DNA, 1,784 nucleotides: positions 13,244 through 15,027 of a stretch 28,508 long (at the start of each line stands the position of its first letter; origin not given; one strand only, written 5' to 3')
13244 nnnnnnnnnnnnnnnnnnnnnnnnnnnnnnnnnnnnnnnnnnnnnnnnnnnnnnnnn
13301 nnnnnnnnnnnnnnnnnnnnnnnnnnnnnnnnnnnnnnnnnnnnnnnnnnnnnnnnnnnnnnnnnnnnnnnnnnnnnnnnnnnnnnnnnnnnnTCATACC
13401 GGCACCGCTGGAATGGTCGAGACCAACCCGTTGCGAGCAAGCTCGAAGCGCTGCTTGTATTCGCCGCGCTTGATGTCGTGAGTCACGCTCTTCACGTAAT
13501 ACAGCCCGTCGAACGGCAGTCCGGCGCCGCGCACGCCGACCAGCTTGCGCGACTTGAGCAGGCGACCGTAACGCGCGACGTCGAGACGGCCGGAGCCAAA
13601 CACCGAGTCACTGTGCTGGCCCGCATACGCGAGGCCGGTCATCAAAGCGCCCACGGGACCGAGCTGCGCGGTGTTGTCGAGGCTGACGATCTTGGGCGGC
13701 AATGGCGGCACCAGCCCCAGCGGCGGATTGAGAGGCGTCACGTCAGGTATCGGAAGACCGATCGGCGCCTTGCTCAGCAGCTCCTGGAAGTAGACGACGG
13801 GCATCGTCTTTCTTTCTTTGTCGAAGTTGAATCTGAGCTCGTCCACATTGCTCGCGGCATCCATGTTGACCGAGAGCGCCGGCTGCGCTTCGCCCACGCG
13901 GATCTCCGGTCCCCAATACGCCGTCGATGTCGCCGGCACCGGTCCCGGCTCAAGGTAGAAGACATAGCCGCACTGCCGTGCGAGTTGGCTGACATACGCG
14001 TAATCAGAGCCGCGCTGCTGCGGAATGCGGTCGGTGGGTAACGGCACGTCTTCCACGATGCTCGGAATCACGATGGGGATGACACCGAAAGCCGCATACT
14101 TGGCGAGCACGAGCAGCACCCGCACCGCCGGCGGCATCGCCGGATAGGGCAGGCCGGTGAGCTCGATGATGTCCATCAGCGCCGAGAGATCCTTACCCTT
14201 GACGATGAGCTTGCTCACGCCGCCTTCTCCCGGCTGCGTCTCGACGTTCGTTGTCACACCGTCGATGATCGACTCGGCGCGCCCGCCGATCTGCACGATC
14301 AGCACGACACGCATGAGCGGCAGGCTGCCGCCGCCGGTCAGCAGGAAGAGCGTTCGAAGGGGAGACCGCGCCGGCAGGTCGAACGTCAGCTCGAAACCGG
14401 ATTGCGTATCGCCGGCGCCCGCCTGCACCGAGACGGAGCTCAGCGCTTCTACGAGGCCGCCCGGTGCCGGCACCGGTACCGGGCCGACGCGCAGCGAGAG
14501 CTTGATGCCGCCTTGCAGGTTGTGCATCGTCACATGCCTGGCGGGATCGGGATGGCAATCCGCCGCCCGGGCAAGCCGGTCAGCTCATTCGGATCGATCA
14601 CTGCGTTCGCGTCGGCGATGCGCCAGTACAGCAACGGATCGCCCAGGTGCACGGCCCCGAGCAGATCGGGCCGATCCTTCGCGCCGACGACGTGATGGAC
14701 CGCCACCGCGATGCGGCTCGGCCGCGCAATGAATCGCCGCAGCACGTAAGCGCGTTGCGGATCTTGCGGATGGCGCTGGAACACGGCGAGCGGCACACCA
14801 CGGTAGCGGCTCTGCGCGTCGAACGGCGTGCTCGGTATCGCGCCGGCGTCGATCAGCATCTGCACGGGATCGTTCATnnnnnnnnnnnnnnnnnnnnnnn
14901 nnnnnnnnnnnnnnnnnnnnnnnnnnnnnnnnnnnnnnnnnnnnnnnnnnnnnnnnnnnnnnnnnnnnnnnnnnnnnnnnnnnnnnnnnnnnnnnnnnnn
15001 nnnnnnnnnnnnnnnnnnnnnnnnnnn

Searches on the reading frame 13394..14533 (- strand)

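Call 7: search_protein_families(library=pfam, proteins=[window:13394-14533:-], max_evalue=0.1)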
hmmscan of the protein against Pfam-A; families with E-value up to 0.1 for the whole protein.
window:13394-14533:- (379 aa): 0 families

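Call 9: search_protein_families(library=ncbifam, proteins=[window:13394-14533:-], max_evalue=0.1)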
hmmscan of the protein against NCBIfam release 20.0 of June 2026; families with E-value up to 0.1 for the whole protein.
window:13394-14533:- (379 aa): 1 family
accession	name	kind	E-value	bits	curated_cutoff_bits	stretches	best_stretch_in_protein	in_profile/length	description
NF033848.1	VgrG_rel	hypoth_equivalog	0.023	13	275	0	325-360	307-343/547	VgrG-related protein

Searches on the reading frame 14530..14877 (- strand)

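Call 7: search_protein_families(library=pfam, proteins=[window:14530-14877:-], max_evalue=0.1)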
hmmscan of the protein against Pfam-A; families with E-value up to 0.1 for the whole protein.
window:14530-14877:- (115 aa): 0 families

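Call 9: search_protein_families(library=ncbifam, proteins=[window:14530-14877:-], max_evalue=0.1)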
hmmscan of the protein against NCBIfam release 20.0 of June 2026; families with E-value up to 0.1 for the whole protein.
window:14530-14877:- (115 aa): 0 families

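Call 69: search_protein_families(library=phrogs, proteins=[window:14530-14877:-], max_evalue=0.01)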
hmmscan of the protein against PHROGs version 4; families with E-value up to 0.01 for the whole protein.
window:14530-14877:- (115 aa): 1 family
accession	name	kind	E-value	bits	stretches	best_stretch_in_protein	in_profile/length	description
phrog_7145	-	tail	0.003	18.7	1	61-111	42-93/108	baseplate wedge subunit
